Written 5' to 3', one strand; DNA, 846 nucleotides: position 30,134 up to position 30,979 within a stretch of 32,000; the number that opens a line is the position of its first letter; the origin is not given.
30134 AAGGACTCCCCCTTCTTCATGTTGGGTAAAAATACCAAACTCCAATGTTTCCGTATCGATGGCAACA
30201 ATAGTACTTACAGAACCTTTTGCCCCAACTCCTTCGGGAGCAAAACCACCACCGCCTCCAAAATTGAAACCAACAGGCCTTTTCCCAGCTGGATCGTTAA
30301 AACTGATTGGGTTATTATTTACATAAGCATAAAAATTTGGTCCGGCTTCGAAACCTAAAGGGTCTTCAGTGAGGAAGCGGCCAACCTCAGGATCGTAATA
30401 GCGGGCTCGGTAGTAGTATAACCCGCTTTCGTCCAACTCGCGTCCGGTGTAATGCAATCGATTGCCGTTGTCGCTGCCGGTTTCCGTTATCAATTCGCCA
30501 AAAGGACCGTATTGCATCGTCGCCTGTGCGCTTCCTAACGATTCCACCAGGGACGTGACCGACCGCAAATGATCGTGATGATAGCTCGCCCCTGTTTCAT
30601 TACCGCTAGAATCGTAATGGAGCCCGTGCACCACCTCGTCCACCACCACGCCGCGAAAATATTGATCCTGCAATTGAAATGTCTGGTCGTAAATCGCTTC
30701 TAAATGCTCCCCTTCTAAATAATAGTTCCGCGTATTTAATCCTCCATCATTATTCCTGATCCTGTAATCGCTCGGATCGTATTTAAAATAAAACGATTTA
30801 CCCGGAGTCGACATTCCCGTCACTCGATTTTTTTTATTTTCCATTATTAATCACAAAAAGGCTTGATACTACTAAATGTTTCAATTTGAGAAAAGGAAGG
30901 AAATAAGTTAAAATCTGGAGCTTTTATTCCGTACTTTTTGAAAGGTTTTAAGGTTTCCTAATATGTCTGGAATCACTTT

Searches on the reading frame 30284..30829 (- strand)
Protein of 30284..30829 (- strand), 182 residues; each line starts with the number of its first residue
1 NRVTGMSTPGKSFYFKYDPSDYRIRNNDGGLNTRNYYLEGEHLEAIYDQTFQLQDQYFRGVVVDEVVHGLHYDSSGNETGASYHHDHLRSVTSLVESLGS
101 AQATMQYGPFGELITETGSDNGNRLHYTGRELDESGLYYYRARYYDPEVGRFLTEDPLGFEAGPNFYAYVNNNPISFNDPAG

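Call 21: find_homologous_proteins(query=window:30284-30829:-, max_evalue=1e-20)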
Query seq(182 aa) (182 aa): 240 proteins with E <= 1e-20 among 820 candidates; the best 120 are listed.
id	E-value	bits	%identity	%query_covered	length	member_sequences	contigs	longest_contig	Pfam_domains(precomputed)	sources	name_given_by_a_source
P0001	2.8e-77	277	83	81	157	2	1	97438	-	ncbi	-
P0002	1.3e-56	210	58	100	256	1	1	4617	PF25023.2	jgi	-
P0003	1.0e-51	194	58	92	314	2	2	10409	-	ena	-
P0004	3.5e-47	179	52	98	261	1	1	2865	-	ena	-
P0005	2.5e-45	173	54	95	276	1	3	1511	PF05593.20,PF25023.2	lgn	-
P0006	3.6e-43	166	52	92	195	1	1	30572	PF25023.2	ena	-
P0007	6.9e-43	165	48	92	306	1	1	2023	PF25023.2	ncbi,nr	ncbi:MAG: RHS repeat-associated core domain-containing protein, partial [Methylotenera sp.]|nr:RHS r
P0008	1.9e-40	157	56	79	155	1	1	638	PF25023.2,PF03527.21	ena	-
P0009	2.4e-39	153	47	100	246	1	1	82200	PF05593.20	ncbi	-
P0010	7.4e-39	152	62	67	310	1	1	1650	PF25023.2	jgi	-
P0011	1.4e-38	151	53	88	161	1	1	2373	-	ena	-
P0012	1.5e-38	151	71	55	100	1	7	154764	-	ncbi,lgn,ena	-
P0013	3.0e-38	150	48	95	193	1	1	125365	PF25023.2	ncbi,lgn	ncbi:MAG: RHS repeat-associated core domain-containing protein [Myxococcota bacterium]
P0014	2.7e-35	140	60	70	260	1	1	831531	-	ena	-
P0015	6.2e-34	136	53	66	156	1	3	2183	PF25023.2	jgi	jgi:RHS repeat-associated protein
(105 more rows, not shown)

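Call 23: find_encoding_contigs(protein=P0001, flank=10000, max_places=4)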
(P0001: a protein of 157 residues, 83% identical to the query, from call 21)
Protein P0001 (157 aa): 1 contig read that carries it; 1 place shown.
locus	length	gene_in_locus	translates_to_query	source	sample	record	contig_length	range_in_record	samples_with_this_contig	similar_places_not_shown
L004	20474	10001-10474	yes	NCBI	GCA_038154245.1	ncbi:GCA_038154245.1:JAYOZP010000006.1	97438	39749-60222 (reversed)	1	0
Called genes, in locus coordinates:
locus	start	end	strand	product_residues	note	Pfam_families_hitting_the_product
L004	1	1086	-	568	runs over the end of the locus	-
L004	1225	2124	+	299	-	PF03781:FGE-sulfatase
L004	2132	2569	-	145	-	PF01475:FUR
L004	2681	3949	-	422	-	PF13393:tRNA-synt_His, PF00152:tRNA-synt_2 (faint), PF00587:tRNA-synt_2b, PF03129:HGTP_anticodon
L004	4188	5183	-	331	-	PF00316:FBPase, PF18913:FBPase_C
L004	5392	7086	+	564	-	PF05593:RHS_repeat (faint)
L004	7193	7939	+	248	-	PF00149:Metallophos, PF12850:Metallophos_2 (faint)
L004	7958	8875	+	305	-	PF04326:SLFN_AlbA_2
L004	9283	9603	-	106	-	PF01381:HTH_3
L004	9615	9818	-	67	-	PF05015:HigB-like_toxin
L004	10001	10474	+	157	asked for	-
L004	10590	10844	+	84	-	PF03683:UPF0175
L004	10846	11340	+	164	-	PF11848:DUF3368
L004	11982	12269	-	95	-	PF01402:RHH_1, PF03693:ParD_antitoxin (weak)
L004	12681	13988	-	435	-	PF05221:AdoHcyase, PF00670:AdoHcyase_NAD, PF02826:2-Hacid_dh_C, PF07991:KARI_N (weak)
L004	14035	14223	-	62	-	-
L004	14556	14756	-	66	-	PF00313:CSD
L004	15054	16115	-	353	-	PF04371:PAD_porph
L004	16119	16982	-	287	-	PF00795:CN_hydrolase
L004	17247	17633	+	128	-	-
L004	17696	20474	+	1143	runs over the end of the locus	PF17757:UvrB_inter, PF02559:CarD_TRCF_RID, PF00270:DEAD, PF04851:ResIII, PF00271:Helicase_C, PF03461:TRCF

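Call 24: find_encoding_contigs(protein=P0012, flank=10000, max_places=6)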
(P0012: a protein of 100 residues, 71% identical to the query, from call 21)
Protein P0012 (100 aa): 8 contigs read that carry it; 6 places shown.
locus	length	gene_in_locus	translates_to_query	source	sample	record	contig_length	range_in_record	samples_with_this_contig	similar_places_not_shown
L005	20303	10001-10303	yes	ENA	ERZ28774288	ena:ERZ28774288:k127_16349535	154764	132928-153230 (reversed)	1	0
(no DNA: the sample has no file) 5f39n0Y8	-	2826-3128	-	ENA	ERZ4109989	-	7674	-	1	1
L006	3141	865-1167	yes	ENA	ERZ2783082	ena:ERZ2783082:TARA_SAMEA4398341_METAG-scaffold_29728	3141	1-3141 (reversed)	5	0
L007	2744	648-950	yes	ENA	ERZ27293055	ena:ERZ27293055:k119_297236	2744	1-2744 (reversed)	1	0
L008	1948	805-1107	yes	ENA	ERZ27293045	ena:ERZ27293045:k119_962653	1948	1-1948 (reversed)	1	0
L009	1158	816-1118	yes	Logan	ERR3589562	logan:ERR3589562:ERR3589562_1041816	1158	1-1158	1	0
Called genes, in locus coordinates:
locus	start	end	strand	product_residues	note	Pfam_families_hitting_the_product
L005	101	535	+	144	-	PF07603:Lcl_C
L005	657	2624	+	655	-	PF16177:ACAS_N, PF00501:AMP-binding, PF13193:AMP-binding_C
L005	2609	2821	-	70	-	-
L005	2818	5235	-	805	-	PF07719:TPR_2 (faint), PF13174:TPR_6 (faint), PF13371:TPR_9 (faint), PF13424:TPR_12 (faint), PF13428:TPR_14 (faint), PF23914:TPR_CcmH_CycH (faint), PF12895:ANAPC3 (weak), PF13432:TPR_16 (weak), +8 more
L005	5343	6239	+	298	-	PF03781:FGE-sulfatase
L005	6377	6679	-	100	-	PF01475:FUR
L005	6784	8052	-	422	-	PF13393:tRNA-synt_His, PF00152:tRNA-synt_2 (faint), PF00587:tRNA-synt_2b, PF03129:HGTP_anticodon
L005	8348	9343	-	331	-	PF00316:FBPase, PF18913:FBPase_C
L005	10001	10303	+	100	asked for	-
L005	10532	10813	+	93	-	-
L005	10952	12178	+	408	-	-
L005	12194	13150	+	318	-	PF00532:Peripla_BP_1, PF13407:Peripla_BP_4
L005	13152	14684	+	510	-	PF00005:ABC_tran, PF13304:AAA_21 (faint), PF00005:ABC_tran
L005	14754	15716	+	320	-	PF02653:BPD_transp_2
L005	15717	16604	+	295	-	PF00480:ROK, PF01869:BcrAD_BadFG (faint), PF02685:Glucokinase (faint)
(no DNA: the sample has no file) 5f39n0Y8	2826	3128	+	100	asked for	-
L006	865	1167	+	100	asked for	-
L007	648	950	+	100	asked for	-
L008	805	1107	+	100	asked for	-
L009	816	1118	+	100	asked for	-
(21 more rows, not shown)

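Call 52: search_protein_families(library=pfam, proteins=[L004:5392-7086:+], max_evalue=0.01)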
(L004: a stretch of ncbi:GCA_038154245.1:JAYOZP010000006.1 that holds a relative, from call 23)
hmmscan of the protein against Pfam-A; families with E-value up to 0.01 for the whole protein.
L004:5392-7086:+ (564 aa): 2 families
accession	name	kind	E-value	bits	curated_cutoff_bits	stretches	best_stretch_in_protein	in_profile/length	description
PF05593.20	RHS_repeat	-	1.5e-12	48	22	1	42-77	1-33/38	RHS Repeat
PF01909.29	NTP_transf_2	-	0.0011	19.7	21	1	425-454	14-43/93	Nucleotidyltransferase domain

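Call 54: find_encoding_contigs(protein=P0014, flank=10000, max_places=2)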
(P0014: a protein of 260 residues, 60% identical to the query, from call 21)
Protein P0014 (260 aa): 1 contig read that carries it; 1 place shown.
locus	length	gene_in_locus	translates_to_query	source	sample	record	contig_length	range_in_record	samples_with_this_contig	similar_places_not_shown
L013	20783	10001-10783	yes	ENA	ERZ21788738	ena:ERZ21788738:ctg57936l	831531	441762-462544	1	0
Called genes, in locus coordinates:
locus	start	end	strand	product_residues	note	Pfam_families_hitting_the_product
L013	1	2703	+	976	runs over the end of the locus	PF12799:LRR_4 (weak), PF01839:FG-GAP (faint), PF13517:FG-GAP_3, PF07593:UnbV_ASPIC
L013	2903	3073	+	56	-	-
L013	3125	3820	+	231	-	-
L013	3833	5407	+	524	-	PF01841:Transglut_core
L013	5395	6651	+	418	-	-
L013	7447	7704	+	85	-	-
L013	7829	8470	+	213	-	PF25023:TEN_YD-shell (faint), PF05593:RHS_repeat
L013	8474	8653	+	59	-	PF05593:RHS_repeat (faint)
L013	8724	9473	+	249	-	-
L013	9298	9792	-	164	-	-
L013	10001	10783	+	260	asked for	-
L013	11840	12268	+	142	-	-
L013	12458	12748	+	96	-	PF01963:TraB_PrgY_gumN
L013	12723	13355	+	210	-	PF01963:TraB_PrgY_gumN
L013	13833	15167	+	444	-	PF25788:Ig_Rha78A_N (faint), PF25833:Fn3_SaeA_3rd (faint), PF00041:fn3, PF16656:Pur_ac_phosph_N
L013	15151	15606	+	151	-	PF16656:Pur_ac_phosph_N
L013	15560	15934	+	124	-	-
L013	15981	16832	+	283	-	PF09134:Invasin_D3, PF02369:Big_1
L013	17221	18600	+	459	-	PF13229:Beta_helix, PF02415:Chlam_PMP (faint)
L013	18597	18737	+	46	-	-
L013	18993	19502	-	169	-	PF13826:Monooxy_af470-like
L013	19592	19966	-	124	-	PF00903:Glyoxalase, PF12681:Glyoxalase_2 (faint), PF13669:Glyoxalase_4 (faint)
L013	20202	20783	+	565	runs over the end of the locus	PF02776:TPP_enzyme_N, PF00205:TPP_enzyme_M (weak), PF02775:TPP_enzyme_C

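Call 55: find_encoding_contigs(protein=P0003, flank=10000, max_places=3)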
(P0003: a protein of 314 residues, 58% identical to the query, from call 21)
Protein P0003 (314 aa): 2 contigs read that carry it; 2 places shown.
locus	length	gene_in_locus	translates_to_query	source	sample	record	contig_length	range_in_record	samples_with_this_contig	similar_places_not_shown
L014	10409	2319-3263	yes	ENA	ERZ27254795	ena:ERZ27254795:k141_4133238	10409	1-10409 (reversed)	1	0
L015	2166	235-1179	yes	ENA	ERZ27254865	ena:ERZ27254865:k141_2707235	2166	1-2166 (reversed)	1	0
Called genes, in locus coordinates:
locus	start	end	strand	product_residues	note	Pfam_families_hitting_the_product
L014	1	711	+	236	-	?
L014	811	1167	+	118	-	-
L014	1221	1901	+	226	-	-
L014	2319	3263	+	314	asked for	-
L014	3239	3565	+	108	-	-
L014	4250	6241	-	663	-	PF05787:PhoX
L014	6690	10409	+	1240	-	?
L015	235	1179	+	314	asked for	-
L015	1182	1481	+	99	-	-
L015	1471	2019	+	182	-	-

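Call 87: search_protein_families(library=pfam, proteins=[L004:7193-7939:+, L004:7955-8875:+], max_evalue=0.001)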
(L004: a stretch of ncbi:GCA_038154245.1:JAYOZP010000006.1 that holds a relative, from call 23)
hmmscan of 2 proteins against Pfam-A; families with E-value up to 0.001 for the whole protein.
L004:7193-7939:+ (248 aa): 2 families
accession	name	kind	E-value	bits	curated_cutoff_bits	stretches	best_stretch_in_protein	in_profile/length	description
PF00149.33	Metallophos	-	2.3e-12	48.2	21.5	1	4-214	4-190/191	Calcineurin-like phosphoesterase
PF12850.12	Metallophos_2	-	1.6e-08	35.1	27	1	1-86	1-89/154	Calcineurin-like phosphoesterase superfamily domain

L004:7955-8875:+ (306 aa): 1 family
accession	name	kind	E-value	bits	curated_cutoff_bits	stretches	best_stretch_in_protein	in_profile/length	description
PF04326.19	SLFN_AlbA_2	-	3.6e-14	53.7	25.3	1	12-141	1-117/118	Schlafen, AlbA_2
